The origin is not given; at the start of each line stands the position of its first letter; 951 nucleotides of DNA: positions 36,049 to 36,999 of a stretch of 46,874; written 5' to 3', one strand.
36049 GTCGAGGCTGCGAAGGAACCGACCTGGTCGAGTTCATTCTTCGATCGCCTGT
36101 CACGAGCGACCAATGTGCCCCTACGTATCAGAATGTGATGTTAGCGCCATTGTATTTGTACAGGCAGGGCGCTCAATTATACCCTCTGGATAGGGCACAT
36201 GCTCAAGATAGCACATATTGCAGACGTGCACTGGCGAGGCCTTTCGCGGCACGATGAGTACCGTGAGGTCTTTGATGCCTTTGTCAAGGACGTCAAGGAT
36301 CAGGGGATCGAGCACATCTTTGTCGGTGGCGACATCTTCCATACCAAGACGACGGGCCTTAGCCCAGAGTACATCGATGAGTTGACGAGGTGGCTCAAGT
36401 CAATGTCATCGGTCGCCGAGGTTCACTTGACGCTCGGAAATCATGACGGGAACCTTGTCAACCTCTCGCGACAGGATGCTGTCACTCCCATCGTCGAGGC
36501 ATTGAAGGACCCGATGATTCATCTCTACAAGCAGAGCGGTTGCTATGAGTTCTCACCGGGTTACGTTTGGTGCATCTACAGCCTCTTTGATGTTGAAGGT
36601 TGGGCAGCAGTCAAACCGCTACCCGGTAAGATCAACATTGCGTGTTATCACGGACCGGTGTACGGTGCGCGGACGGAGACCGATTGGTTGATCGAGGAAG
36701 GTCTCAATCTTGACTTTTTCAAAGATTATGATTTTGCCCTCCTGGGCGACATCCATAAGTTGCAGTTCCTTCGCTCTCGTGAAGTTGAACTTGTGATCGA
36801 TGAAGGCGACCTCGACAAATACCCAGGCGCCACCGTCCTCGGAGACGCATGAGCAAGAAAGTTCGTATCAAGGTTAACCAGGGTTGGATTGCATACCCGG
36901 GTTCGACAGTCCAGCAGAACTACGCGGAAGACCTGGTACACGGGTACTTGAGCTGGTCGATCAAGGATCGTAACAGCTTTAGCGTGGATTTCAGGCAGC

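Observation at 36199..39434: SbcD/SbcC boundary falls inside the Mre11 fold, with an imperfect 20-nt direct repeat at the junction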

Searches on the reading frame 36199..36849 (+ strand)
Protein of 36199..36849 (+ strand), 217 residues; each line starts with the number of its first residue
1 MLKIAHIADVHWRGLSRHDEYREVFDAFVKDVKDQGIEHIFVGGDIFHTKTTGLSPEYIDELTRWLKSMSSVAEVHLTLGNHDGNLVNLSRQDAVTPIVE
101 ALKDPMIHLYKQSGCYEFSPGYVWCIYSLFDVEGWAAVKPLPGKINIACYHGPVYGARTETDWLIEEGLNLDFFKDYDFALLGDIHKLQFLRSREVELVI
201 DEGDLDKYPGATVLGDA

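Call 3: search_protein_families(library=pfam, proteins=[window:36199-36849:+], max_evalue=0.1)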
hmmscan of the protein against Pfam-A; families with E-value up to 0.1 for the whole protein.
window:36199-36849:+ (217 aa): 2 families
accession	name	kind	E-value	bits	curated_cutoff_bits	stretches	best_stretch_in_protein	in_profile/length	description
PF00149.33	Metallophos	-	1.5e-11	45.5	21.5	1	2-187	1-190/191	Calcineurin-like phosphoesterase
PF12850.12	Metallophos_2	-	6e-05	23.5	27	1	2-98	1-60/154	Calcineurin-like phosphoesterase superfamily domain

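Call 6: search_dna_similar(query=window:36199-36849:+, collection=phages, mode=protein, max_rows=40, max_evalue=0.001)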
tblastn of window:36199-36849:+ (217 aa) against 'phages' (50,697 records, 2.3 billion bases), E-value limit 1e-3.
Records with a match: 6; places in all: 6; records where one place covers at least 80% of the query: 6.
Best place of each record, by identity: <60% 6.
By first word of the organism name: uncultured 3; Tenacibaculum 2; Microcystis 1.
By host as written in the record: - 3; Tenacibaculum sp. 2; Microcystis elabens 1.
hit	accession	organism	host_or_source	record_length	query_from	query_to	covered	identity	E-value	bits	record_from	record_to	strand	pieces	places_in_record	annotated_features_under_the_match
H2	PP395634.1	Microcystis phage Mel-JY01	Microcystis elabens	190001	3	191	87%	35.7%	2e-26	111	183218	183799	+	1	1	AAA domain containing protein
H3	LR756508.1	uncultured phage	metagenomic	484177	3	189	86%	32.8%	6e-22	99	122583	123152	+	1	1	record has no annotation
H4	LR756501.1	uncultured phage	metagenomic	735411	1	196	90%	30.5%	8e-16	81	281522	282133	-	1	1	record has no annotation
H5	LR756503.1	uncultured phage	metagenomic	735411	1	196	90%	30.5%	8e-16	81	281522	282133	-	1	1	record has no annotation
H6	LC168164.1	Tenacibaculum phage pT24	Tenacibaculum sp.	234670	3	193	88%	23.8%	2e-6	54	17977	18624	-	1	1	DNA repair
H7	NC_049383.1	Tenacibaculum phage pT24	Tenacibaculum sp.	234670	3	193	88%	23.8%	2e-6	54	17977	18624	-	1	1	metallo-phosphoesterase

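Call 7: get_annotated_region(hit=H2, flank=5000)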
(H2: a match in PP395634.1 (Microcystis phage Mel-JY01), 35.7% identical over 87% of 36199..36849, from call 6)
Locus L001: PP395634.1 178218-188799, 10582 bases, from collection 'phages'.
description: Microcystis phage Mel-JY01, complete genome.
organism: Microcystis phage Mel-JY01 (NCBI taxid 3126653)
taxonomy: Viruses; Duplodnaviria; Heunggongvirae; Uroviricota; Caudoviricetes
host: Microcystis elabens; source: -; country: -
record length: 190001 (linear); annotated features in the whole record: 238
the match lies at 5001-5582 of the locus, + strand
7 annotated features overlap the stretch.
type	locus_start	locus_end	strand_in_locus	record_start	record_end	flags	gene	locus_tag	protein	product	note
CDS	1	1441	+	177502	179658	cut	-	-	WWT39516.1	hypothetical protein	-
CDS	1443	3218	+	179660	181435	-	-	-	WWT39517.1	hypothetical protein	-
CDS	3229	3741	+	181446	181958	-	-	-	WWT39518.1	GIY-YIG_SF superfamily protein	-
CDS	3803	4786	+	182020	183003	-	-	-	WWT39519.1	DNA primase-like protein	MG010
CDS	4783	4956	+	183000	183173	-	-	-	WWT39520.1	hypothetical protein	-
CDS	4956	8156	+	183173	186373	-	-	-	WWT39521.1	AAA domain containing protein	-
CDS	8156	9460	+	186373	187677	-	-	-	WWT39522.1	hypothetical protein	-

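Call 8: get_annotated_region(hit=H3, flank=5000)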
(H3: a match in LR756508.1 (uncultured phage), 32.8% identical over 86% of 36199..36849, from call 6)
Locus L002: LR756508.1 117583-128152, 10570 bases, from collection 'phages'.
description: uncultured phage genome assembly, chromosome: 1.
organism: uncultured phage (NCBI taxid 278008)
taxonomy: Viruses; environmental samples
host: -; source: metagenomic; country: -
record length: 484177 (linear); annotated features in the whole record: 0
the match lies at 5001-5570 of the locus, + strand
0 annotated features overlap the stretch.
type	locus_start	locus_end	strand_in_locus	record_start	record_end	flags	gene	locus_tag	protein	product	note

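Call 9: get_annotated_region(hit=H4, flank=5000)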
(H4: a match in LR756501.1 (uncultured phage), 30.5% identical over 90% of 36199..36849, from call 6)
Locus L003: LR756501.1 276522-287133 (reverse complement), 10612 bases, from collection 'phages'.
description: uncultured phage genome assembly, chromosome: 1.
organism: uncultured phage (NCBI taxid 278008)
taxonomy: Viruses; environmental samples
host: -; source: metagenomic; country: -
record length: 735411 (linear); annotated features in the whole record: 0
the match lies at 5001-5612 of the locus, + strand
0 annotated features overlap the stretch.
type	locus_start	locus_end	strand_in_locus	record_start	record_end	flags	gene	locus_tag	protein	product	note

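Call 14: find_homologous_proteins(query=window:36199-36849:+, max_evalue=0.00001)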
Query window:36199-36849:+ (217 aa): 395 proteins with E <= 0.00001 among 559 candidates; the best 120 are listed.
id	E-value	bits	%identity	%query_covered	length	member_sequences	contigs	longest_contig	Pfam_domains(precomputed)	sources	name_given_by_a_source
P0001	4.6e-121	421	82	100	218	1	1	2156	PF00149.34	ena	-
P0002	9.5e-120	416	83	99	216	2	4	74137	PF12850.13,PF00149.34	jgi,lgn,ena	-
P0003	1.1e-114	400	76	100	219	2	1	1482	PF00149.34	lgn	-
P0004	1.3e-114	400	76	100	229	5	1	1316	PF00149.34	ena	-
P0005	2.6e-113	395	76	99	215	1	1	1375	PF00149.34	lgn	-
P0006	3.3e-113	395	76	99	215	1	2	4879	PF00149.34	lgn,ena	-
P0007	3.7e-113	395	77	99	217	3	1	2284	PF00149.34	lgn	-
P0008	1.0e-112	393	74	99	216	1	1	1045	PF00149.34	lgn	-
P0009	2.1e-112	392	76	99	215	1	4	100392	PF00149.34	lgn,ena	-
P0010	2.4e-112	392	75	99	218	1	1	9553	PF12850.13,PF00149.34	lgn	-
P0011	3.4e-112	392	75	99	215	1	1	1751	PF00149.34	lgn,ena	-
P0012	4.6e-112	391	76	100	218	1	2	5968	PF00149.34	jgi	-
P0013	6.1e-112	391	75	99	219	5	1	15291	PF00149.34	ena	-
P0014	9.1e-112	390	75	100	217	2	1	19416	PF00149.34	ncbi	-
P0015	9.7e-112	390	75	100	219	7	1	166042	PF00149.34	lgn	-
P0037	9.9e-109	380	73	100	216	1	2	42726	PF12850.13,PF00149.34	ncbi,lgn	-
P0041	1.7e-108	380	73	99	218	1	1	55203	PF00149.34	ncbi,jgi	jgi:hypothetical protein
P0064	7.3e-107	374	75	99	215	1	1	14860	PF00149.34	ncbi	-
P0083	1.8e-105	370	71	100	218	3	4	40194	PF00149.34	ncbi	-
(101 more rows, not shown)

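Call 16: find_related_loci(query=window:36199-36849:+, collection=viral_contigs, flank=4000)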
Query window:36199-36849:+ (217 aa) in viral_contigs; peptide patterns used: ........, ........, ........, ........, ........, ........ (x = any residue, [..] = any of these).
38 stretches matched a pattern; 31 encode a relative of the query (tblastn E <= 1e-3); 31 distinct loci.
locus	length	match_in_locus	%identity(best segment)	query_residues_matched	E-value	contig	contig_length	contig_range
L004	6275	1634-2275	77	1-214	1e-116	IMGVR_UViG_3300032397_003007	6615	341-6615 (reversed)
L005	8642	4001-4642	75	1-214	3e-114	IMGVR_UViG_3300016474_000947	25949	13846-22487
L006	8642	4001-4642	73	1-214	3e-111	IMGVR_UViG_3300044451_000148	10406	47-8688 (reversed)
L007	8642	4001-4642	73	1-214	7e-111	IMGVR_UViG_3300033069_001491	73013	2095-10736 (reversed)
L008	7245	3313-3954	72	1-214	8e-111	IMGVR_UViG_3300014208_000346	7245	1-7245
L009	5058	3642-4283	72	1-214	7e-110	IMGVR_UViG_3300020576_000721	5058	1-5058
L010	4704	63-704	72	1-214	9e-110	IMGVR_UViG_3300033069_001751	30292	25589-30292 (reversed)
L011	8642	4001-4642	71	1-214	1e-109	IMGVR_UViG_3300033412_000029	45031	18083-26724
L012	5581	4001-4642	71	1-214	8e-105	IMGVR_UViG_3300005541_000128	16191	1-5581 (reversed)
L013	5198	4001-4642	69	1-214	1e-104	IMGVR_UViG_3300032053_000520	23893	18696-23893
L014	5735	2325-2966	69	1-214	6e-102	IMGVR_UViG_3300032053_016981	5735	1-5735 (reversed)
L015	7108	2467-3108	69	1-214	7e-102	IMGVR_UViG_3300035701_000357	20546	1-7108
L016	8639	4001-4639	66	1-213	6e-96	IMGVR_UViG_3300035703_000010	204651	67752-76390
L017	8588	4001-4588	70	1-195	6e-96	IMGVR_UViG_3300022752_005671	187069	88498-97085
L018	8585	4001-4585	69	1-195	6e-94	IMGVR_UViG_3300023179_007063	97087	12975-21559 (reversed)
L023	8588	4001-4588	64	1-195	5e-87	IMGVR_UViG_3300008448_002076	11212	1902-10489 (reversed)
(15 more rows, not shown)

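Call 21: search_protein_families(library=pfam, proteins=[L007:4686-5603:+, L002:5665-6579:+], max_evalue=1)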
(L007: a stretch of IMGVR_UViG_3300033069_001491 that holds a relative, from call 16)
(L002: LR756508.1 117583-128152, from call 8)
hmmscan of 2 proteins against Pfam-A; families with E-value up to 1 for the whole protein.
L007:4686-5603:+ (306 aa): 6 families
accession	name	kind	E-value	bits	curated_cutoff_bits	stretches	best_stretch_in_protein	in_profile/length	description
PF05443.17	ROS_MUCR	-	1.8e-07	31.7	25.4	1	52-97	56-102/123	ROS/MUCR transcriptional regulator protein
PF08722.17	Tn7_TnsA-like_N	-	3.8e-05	24.6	26.5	1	226-297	1-80/85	TnsA-like endonuclease N terminal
PF06356.17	DUF1064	-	0.0093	16.8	24.7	1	247-283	60-96/117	Protein of unknown function (DUF1064)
PF22310.2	NMB0315_dom_I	-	0.018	15.8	27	0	94-150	13-69/83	NMB0315-like, domain I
PF17981.7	ADD_ATRX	-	0.14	12.5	25.7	1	51-73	2-24/56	Cysteine Rich ADD domain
PF00543.27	P-II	-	0.2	12.4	25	1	113-191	11-77/102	Nitrogen regulatory protein P-II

L002:5665-6579:+ (305 aa): 4 families
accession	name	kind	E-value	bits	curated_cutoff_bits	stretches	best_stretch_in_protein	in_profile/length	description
PF08722.17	Tn7_TnsA-like_N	-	5.8e-06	27.2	26.5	1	226-298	1-82/85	TnsA-like endonuclease N terminal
PF22530.2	Terminase-T7_RNaseH-like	-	0.16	12.7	27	1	163-220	35-95/108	Terminase Bacteriophage T7, Ribonuclease H-like domain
PF14060.11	DUF4252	-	0.29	11.7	23.9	1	160-237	22-91/125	Domain of unknown function (DUF4252)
PF06170.17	DUF983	-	0.49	11.2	22.6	0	73-92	7-26/85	Protein of unknown function (DUF983)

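Call 22: search_protein_families(library=phrogs, proteins=[L007:4686-5603:+, L002:5665-6579:+, window:36199-36849:+], max_evalue=0.01)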
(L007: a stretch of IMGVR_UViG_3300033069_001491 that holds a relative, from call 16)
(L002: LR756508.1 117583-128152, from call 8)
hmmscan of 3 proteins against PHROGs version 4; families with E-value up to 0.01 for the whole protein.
L007:4686-5603:+ (306 aa): 8 families
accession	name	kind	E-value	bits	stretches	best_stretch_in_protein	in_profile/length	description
phrog_15427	-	DNA, RNA and nucleotide metabolism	2.5e-15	57.8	1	193-298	150-246/270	endonuclease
phrog_218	-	connector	1.7e-10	42.2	1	208-278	22-94/148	head closure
phrog_22215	-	unknown function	2.6e-07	31.7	1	170-276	184-279/324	-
phrog_32711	-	unknown function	5.6e-06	25.5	1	210-291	831-911/956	-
phrog_14892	-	connector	7.5e-05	24.1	1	220-273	1-55/117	head closure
phrog_15137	-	DNA, RNA and nucleotide metabolism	0.00058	20.5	1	209-274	127-191/236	endonuclease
phrog_190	-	DNA, RNA and nucleotide metabolism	0.0017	18.7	1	245-275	231-260/338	Holliday junction resolvase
phrog_1303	-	DNA, RNA and nucleotide metabolism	0.0078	17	0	3-52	28-77/184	DNA binding protein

L002:5665-6579:+ (305 aa): 4 families
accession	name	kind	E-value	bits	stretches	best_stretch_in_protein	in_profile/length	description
phrog_1271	-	DNA, RNA and nucleotide metabolism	3.5e-15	57.3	2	35-137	174-261/361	HNH endonuclease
phrog_218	-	connector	2.3e-10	41.7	1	199-282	15-99/148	head closure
phrog_27089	-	unknown function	0.0031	18.5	0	250-277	59-86/87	-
phrog_2308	-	unknown function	0.0092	17.1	1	3-32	100-129/138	-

window:36199-36849:+ (217 aa): 2 families
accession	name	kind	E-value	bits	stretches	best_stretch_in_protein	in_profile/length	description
phrog_100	-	DNA, RNA and nucleotide metabolism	8.6e-14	51.9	1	1-190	28-222/989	SbcD-like subunit of palindrome specific endonuclease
phrog_35725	-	other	1.3e-08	34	1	1-193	6-231/1376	metallo-phosphoesterase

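Call 47: find_related_loci(query=A3, collection=viral_contigs, flank=3000)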
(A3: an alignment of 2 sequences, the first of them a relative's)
Query A3 (306 aa) in viral_contigs; peptide patterns used: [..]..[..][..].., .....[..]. (x = any residue, [..] = any of these).
148 stretches matched a pattern; 17 encode a relative of the query (tblastn E <= 1e-3); 17 distinct loci.
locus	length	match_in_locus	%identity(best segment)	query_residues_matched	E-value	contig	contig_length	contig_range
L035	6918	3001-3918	100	1-306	0e+0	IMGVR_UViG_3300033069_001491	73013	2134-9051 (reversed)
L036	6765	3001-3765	32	45-304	3e-41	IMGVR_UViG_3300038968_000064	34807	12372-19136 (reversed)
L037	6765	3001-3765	32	45-304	3e-41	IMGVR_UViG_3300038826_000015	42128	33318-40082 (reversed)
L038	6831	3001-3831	26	45-299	3e-34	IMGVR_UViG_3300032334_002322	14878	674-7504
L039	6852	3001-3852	27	59-301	4e-31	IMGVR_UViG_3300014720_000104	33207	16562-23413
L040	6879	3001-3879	28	30-301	5e-31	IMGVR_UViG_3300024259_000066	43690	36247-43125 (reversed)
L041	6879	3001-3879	28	30-301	6e-31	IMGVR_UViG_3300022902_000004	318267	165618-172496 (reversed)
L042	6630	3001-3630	32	111-290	3e-28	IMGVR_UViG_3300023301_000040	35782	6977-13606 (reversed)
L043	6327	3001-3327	43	193-302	1e-25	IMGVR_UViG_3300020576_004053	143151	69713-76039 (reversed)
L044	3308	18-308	44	205-301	5e-23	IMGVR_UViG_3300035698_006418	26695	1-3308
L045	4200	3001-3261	52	200-286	7e-23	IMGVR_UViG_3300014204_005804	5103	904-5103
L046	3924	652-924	49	196-289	1e-22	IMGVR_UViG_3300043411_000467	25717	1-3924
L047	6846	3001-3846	24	61-301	1e-17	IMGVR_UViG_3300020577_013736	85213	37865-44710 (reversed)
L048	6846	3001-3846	24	61-301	1e-17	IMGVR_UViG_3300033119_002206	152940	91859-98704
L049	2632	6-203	45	236-301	1e-10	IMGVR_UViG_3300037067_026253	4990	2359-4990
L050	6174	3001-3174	41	246-302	2e-7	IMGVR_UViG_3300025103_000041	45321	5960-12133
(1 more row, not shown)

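Call 60: list_cluster_members(proteins=[P0014, P0037, P0064, P0083, P0041, P0002])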
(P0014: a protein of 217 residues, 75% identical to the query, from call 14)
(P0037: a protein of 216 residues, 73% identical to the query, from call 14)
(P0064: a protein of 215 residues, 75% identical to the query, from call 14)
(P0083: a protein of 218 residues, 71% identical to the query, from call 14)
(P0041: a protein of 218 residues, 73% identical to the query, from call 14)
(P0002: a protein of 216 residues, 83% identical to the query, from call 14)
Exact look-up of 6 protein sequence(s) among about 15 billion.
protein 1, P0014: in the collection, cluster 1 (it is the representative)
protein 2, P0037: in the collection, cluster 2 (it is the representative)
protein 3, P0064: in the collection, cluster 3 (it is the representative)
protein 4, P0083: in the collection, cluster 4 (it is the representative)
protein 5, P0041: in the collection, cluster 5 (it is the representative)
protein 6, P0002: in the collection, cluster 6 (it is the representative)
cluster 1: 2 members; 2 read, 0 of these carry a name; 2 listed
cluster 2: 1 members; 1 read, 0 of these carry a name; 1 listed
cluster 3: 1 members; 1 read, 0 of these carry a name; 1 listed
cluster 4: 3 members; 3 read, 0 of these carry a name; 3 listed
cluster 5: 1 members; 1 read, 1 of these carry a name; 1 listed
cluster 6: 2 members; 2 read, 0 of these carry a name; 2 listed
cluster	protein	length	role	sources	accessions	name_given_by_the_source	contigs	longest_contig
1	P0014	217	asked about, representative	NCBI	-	-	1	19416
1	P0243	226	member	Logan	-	-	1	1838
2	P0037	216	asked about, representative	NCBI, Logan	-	-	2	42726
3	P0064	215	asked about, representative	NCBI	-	-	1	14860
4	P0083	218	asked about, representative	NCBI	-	-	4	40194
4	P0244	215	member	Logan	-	-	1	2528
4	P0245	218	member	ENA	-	-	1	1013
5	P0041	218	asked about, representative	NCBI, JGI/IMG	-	hypothetical protein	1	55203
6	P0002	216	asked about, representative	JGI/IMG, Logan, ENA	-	-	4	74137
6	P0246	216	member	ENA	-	-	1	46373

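Call 62: search_protein_representatives(protein=window:36199-36849:+)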
Query: 217 residues. Proteins with E-value up to 0.001 (for the whole library): 2586; up to 1e-10: 1636; up to 1e-30: 299. The best 150 are listed.
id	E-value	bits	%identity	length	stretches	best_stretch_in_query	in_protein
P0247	8.0e-98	343.1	69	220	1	2-215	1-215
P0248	6.2e-88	310.7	68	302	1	1-194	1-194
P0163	5.8e-84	297.7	65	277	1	3-195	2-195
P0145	4.4e-83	294.9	59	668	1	1-213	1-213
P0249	2.1e-80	286.1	55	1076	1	3-215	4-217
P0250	2.9e-79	282.4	60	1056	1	1-210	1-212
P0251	1.1e-77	277.2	57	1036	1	2-193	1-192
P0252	1.4e-75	270.3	57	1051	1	2-197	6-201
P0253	9.4e-75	267.6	61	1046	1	2-192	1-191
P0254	3.2e-73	262.6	61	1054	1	2-197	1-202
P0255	9.1e-73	261.1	59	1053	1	3-196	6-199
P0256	4.3e-71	255.6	43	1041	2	1-195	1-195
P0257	5.0e-70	252.1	52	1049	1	3-199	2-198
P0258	2.2e-69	250.0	63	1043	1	2-194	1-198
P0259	2.3e-69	250.0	58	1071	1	1-196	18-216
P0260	4.9e-68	245.6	53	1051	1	2-213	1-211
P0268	2.3e-63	230.4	53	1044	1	2-195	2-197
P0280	5.7e-60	219.2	55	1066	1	2-191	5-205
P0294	1.2e-57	211.6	53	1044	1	3-192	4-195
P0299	2.1e-54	201.0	48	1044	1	3-193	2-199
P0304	1.2e-53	198.5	50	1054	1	2-193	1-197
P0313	1.3e-50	188.6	47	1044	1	1-192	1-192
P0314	1.4e-50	188.5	48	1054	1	2-191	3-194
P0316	1.7e-49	184.9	48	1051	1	2-195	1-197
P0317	2.1e-49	184.7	47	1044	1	2-194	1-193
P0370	1.1e-39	152.8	43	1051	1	2-193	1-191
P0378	7.1e-38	147.0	43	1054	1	1-189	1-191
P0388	6.6e-37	143.8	41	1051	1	3-195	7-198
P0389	9.9e-37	143.2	41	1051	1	1-191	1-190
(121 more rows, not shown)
